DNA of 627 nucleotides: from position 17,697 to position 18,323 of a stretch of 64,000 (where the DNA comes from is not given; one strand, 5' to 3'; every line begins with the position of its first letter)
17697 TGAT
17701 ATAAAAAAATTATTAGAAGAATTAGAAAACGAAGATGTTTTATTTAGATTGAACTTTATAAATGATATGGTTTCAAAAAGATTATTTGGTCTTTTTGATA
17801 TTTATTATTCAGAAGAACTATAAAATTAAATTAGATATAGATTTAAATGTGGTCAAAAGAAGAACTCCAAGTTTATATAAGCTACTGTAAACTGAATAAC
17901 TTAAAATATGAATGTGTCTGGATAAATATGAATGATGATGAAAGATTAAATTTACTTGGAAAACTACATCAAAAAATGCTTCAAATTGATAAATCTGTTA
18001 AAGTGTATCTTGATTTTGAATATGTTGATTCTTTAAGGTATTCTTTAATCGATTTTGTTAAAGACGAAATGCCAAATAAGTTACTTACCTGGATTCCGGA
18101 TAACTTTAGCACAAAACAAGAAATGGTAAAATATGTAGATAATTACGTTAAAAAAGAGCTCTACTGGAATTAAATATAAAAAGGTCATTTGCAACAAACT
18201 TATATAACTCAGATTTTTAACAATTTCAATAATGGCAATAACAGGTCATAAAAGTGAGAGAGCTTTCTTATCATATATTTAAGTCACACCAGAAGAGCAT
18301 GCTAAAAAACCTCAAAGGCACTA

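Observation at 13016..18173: S1 protease + SIR2 + 922-aa helical protein + 108-aa ORF: candidate split, DSR-like NADase defence system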

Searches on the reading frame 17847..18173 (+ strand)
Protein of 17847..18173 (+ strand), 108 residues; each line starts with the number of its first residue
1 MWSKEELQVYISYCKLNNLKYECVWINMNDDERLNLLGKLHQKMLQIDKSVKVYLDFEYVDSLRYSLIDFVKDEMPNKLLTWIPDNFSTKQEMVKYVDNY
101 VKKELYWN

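Call 3: search_protein_families(library=pfam, proteins=[window:17847-18173:+], max_evalue=1)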
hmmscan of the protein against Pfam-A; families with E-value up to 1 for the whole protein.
window:17847-18173:+ (108 aa): 2 families
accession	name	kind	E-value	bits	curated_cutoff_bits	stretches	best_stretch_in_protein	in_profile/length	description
PF24317.1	PSI_Plexin-B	-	0.054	13.8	27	1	12-26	10-24/33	Plexin-B, PSI domain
PF14098.11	SSPI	-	0.072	13.7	27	0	21-43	42-64/65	Small, acid-soluble spore protein I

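Call 4: search_protein_families(library=padloc, proteins=[window:17847-18173:+], max_evalue=1)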
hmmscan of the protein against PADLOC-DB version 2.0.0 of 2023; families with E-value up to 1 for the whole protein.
window:17847-18173:+ (108 aa): 0 families

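Call 5: search_protein_families(library=ncbifam, proteins=[window:17847-18173:+], max_evalue=1)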
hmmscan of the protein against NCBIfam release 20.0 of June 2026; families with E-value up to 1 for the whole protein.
window:17847-18173:+ (108 aa): 1 family
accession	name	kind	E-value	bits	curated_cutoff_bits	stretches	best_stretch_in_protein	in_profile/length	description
NF008359.0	PRK11148.1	equivalog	0.058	12.9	225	1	10-53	74-118/275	3',5'-cyclic-AMP phosphodiesterase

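Call 66: find_homologous_proteins(query=window:17847-18173:+, max_evalue=0.01)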
Query window:17847-18173:+ (108 aa): 9 proteins with E <= 0.01 among 13 candidates.
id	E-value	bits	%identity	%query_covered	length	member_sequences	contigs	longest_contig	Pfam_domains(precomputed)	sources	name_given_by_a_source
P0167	2.0e-65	236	100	100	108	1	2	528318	-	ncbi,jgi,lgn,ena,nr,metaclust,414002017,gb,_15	ncbi:MAG TPA: hypothetical protein DCG75_04520 [Bacteroidales bacterium]|nr:hypothetical protein [Ba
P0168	3.2e-43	164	65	99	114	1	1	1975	-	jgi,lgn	jgi:hypothetical protein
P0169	4.5e-43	164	67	99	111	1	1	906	-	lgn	-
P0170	2.6e-39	152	62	100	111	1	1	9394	-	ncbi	-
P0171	3.5e-39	151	61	100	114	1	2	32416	-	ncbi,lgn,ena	-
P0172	1.6e-37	146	61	100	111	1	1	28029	-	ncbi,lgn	-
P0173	5.1e-37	144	59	100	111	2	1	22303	-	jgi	-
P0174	2.2e-34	136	54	100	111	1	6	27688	-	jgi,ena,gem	-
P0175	4.6e-34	135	54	97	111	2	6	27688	-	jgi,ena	-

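Call 67: find_encoding_contigs(protein=P0171, flank=7000, max_places=2)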
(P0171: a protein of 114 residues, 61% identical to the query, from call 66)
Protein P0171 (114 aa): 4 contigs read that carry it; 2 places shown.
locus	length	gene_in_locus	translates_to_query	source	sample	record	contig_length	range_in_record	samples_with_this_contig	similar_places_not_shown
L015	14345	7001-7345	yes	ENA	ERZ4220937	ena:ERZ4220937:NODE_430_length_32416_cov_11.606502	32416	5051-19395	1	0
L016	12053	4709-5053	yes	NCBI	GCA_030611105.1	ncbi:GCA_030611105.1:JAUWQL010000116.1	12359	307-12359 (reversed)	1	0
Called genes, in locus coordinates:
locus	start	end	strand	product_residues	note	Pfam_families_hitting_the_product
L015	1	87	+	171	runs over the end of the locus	PF04542:Sigma70_r2, PF08281:Sigma70_r4_2, PF04545:Sigma70_r4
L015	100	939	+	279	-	PF04773:FecR, PF16344:FecR_C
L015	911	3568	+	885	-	PF13620:CarboxypepD_reg (weak), PF13715:CarbopepD_reg_2, PF07715:Plug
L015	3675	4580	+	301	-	PF04773:FecR, PF16344:FecR_C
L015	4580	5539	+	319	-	-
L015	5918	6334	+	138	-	PF09345:SiaC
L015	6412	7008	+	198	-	PF00589:Phage_integrase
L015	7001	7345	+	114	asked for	-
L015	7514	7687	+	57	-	-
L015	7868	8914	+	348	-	-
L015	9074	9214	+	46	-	-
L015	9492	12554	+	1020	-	PF20465:MmeI_hel (weak), PF02384:N6_Mtase, PF20473:MmeI_Mtase, PF07669:Eco57I, PF12950:TaqI_C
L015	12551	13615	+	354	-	PF00753:Lactamase_B (weak)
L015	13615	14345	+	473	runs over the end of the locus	PF20280:CTD4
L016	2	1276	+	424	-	?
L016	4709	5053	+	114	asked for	-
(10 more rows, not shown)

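Call 68: find_encoding_contigs(protein=P0172, flank=7000, max_places=2)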
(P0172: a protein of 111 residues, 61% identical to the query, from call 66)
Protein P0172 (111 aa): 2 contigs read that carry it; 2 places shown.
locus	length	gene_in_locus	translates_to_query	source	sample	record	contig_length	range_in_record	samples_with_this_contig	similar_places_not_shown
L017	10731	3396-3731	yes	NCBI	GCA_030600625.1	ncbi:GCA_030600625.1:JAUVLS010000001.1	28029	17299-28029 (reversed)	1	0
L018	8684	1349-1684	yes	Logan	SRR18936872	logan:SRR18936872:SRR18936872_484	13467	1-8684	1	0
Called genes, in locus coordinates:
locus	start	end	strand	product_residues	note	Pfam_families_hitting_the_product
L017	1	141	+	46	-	?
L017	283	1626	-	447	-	-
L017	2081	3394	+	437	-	PF17293:Arm-DNA-bind_5, PF13102:Phage_int_SAM_5, PF00589:Phage_integrase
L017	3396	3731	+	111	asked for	-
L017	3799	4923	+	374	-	PF13570:Beta-prop_ACSF4, PF13360:PQQ_2, PF01011:PQQ (faint), PF25293:Beta-prop_EMC1_N (faint), PF13360:PQQ_2, PF13570:Beta-prop_ACSF4, PF13360:PQQ_2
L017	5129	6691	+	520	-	-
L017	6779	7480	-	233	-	-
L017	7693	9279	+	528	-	PF12161:HsdM_N, PF02384:N6_Mtase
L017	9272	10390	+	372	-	PF01420:Methylase_S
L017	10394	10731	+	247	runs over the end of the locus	PF13638:PIN_4, PF16289:PIN_12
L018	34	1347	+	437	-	PF17293:Arm-DNA-bind_5, PF13102:Phage_int_SAM_5, PF00589:Phage_integrase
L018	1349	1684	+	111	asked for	-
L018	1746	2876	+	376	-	PF13570:Beta-prop_ACSF4, PF13360:PQQ_2, PF01011:PQQ (faint), PF13570:Beta-prop_ACSF4, PF25293:Beta-prop_EMC1_N (faint), PF13360:PQQ_2, PF13570:Beta-prop_ACSF4, PF13360:PQQ_2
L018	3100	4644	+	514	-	-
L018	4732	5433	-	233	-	-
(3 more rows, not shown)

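Call 69: find_encoding_contigs(protein=P0174, flank=7000, max_places=2)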
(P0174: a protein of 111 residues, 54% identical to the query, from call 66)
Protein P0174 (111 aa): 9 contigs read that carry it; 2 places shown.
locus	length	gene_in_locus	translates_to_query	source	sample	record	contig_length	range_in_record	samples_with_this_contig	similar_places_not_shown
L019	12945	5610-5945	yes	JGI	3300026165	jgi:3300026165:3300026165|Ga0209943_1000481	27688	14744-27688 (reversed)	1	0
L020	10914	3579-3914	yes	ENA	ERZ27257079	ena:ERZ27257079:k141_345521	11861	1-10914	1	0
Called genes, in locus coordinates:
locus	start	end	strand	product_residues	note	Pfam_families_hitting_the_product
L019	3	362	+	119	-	?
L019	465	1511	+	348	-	PF13481:AAA_25, PF03796:DnaB_C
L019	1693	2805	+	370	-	PF00078:RVT_1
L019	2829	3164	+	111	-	-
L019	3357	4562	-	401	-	PF17293:Arm-DNA-bind_5, PF13102:Phage_int_SAM_5, PF00589:Phage_integrase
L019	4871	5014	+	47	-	-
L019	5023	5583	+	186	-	PF21805:Imm5_like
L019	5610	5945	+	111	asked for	-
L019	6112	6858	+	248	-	-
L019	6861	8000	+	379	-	PF00656:Peptidase_C14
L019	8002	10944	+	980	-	PF00041:fn3 (faint), PF16656:Pur_ac_phosph_N (faint), PF16974:NAR2 (faint), PF25059:FN3_DSCAM-DSCAML_C (faint), PF11061:Tsr0524-like (faint)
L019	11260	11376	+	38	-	-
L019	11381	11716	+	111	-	-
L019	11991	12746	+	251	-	-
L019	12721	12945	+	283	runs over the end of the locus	-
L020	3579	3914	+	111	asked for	-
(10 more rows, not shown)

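Call 93: predict_structure(alignment_id=A8)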
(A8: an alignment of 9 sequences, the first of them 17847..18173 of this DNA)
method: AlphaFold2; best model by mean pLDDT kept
length: 108 residues; sequences in the alignment: 9
mean_pLDDT: 60.5   pTM: 0.45
mean pLDDT of the five models: 60.5, 50.1, 46.6, 42.9, 40.4
residues with pLDDT >= 90: 0; 70-90: 29; 50-70: 52; < 50: 27
segments of 3 or more residues with pLDDT < 50: 6-11, 13-27
pLDDT, mean of each block of 10 residues (from residue 1): 45 45 47 61 65 74 77 73 65 58 52
secondary structure, 60 per line:
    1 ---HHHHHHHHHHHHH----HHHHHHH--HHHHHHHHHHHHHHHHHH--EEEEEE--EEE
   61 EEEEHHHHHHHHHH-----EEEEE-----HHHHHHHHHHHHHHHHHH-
elements in order: H4-16 H21-27 H30-47 E50-55 E58-64 H65-74 E80-84 H90-107
